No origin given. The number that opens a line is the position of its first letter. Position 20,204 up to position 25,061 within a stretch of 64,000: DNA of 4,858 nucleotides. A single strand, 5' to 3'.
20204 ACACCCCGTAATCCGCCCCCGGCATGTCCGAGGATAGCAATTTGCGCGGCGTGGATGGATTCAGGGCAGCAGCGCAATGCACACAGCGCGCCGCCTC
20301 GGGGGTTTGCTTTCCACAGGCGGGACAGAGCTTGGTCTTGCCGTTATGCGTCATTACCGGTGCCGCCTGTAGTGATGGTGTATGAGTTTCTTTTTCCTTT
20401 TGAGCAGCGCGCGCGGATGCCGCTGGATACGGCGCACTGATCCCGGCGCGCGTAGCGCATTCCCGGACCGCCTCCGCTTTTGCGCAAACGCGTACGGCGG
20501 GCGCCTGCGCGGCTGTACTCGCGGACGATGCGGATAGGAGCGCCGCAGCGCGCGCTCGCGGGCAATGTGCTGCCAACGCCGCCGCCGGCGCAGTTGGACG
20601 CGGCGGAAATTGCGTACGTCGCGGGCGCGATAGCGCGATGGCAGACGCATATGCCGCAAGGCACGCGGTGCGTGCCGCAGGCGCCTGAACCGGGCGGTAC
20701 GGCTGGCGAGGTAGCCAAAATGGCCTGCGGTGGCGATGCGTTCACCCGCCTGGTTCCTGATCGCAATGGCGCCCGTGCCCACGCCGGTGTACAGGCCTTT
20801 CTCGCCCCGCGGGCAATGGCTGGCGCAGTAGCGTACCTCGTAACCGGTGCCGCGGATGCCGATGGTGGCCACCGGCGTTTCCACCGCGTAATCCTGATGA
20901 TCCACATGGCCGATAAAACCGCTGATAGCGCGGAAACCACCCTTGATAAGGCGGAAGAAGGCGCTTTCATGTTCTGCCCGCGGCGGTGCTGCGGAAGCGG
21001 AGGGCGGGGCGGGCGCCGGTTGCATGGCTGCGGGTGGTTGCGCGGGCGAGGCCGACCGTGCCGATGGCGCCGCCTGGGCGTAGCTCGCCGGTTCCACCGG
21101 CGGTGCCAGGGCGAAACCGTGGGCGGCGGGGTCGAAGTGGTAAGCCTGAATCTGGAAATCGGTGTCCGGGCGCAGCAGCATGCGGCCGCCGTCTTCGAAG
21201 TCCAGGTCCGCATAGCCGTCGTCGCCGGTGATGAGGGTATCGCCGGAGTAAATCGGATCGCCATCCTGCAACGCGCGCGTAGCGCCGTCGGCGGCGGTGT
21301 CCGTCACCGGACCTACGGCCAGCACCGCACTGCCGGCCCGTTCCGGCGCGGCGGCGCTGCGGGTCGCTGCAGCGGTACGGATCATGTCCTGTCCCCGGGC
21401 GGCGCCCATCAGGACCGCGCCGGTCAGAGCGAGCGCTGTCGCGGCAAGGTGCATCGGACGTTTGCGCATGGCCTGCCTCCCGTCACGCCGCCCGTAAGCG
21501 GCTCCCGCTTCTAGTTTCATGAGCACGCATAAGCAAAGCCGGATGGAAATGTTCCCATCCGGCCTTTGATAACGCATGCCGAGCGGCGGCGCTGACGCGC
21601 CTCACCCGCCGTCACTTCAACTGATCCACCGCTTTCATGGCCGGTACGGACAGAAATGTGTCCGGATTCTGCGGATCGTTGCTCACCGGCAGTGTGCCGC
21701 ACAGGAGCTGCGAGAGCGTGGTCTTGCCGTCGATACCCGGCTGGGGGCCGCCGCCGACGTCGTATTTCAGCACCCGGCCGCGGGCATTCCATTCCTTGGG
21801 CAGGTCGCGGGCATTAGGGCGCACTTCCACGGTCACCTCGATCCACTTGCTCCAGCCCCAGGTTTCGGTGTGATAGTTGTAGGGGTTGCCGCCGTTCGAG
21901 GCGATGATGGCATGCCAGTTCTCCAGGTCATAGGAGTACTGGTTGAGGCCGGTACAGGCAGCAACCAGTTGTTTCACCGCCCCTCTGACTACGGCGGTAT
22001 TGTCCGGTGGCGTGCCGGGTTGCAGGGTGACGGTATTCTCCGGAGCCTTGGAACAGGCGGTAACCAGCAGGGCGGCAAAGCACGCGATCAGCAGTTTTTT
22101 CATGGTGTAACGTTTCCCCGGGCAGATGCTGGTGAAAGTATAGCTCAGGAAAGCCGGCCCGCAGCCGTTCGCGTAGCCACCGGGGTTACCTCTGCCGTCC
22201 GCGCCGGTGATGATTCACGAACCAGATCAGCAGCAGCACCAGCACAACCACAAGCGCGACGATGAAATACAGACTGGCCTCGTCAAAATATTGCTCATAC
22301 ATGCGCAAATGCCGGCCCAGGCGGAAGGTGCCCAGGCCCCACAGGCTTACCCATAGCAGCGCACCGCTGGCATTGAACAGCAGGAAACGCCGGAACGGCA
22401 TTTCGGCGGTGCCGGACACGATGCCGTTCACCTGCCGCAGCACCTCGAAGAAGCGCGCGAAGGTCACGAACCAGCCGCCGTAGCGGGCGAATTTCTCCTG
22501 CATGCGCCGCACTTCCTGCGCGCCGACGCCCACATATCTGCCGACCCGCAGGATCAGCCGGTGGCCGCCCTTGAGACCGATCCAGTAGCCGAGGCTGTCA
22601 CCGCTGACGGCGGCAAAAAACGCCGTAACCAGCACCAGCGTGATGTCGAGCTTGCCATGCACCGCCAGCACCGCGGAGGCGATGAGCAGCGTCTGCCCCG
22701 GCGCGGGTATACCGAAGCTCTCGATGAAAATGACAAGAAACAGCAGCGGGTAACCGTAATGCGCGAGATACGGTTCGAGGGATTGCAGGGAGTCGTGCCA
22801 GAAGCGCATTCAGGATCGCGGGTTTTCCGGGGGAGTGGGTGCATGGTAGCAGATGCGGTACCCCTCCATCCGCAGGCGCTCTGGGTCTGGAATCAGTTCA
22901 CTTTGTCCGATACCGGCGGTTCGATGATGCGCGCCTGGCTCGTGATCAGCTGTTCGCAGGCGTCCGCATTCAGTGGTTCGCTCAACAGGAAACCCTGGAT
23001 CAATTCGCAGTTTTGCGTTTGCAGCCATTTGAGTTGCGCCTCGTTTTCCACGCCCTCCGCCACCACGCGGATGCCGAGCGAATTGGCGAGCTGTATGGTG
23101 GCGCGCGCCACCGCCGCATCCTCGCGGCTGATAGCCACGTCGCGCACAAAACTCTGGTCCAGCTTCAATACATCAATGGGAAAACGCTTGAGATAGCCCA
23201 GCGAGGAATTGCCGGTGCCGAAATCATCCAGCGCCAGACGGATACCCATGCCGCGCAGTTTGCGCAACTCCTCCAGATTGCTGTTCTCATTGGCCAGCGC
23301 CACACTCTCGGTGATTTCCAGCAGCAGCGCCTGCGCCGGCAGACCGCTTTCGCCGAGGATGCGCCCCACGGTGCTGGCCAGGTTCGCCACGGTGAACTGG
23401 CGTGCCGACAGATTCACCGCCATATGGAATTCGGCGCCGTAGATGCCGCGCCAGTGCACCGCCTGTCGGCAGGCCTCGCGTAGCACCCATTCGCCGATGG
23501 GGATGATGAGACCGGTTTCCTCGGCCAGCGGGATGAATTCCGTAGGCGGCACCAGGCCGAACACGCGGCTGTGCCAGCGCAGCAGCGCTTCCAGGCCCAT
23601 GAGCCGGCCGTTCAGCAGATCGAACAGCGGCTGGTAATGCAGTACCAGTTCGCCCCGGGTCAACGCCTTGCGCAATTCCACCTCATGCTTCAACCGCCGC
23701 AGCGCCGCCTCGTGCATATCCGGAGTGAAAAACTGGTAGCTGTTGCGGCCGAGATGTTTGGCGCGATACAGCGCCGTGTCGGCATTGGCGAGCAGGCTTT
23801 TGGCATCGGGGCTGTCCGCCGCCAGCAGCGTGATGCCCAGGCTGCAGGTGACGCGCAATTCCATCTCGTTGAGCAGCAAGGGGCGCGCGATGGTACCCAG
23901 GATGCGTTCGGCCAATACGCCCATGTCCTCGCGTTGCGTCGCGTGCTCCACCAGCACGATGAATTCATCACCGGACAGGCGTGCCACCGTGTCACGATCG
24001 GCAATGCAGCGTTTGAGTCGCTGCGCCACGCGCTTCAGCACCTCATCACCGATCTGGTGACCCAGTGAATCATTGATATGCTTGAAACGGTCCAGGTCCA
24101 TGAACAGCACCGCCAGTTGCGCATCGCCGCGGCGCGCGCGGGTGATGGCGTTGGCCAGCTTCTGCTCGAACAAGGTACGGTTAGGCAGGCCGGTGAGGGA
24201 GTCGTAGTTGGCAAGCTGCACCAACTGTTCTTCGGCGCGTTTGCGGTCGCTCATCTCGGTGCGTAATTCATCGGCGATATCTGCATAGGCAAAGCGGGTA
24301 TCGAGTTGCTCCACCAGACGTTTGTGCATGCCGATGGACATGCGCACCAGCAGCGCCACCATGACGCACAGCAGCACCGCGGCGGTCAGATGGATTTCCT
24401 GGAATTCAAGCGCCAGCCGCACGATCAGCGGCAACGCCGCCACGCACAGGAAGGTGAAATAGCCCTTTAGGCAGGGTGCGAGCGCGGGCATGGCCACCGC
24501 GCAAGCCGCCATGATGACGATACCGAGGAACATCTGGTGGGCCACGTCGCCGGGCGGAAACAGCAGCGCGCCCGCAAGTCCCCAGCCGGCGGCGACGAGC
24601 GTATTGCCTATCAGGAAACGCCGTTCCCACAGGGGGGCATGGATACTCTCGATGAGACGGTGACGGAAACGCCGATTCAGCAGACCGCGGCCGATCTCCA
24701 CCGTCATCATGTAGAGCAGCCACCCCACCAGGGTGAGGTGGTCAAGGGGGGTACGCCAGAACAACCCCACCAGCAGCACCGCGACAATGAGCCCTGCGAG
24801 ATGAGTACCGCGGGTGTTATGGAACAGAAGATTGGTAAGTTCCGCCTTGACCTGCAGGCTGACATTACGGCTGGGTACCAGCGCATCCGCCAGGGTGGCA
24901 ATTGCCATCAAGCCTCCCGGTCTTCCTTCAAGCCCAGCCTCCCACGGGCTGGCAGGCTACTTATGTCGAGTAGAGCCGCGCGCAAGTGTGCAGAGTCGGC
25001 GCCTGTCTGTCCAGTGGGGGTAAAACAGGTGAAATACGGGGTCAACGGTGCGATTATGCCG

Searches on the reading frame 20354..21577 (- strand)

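Call 43: search_protein_families(library=pfam, proteins=[window:20354-21577:-])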
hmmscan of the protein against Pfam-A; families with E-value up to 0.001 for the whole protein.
window:20354-21577:- (407 aa): 1 family
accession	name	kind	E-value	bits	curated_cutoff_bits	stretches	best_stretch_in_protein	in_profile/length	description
PF04773.18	FecR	-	4.3e-06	27.5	24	0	201-250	36-82/97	FecR protein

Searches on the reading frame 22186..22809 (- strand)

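Call 43: search_protein_families(library=pfam, proteins=[window:22186-22809:-])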
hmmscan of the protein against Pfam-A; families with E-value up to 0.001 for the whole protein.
window:22186-22809:- (207 aa): 1 family
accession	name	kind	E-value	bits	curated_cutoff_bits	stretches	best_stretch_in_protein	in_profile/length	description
PF09335.16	VTT_dom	-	5.4e-16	59.6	33.9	1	37-157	2-117/123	VTT domain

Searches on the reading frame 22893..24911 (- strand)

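Call 43: search_protein_families(library=pfam, proteins=[window:22893-24911:-])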
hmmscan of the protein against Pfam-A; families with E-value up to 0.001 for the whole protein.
window:22893-24911:- (672 aa): 2 families
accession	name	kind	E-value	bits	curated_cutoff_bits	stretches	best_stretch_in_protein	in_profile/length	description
PF00563.25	EAL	-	3.9e-73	246.2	31.3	1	412-646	3-236/236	EAL domain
PF00990.26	GGDEF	-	1.2e-50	171.8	23.8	1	234-390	1-160/161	Diguanylate cyclase, GGDEF domain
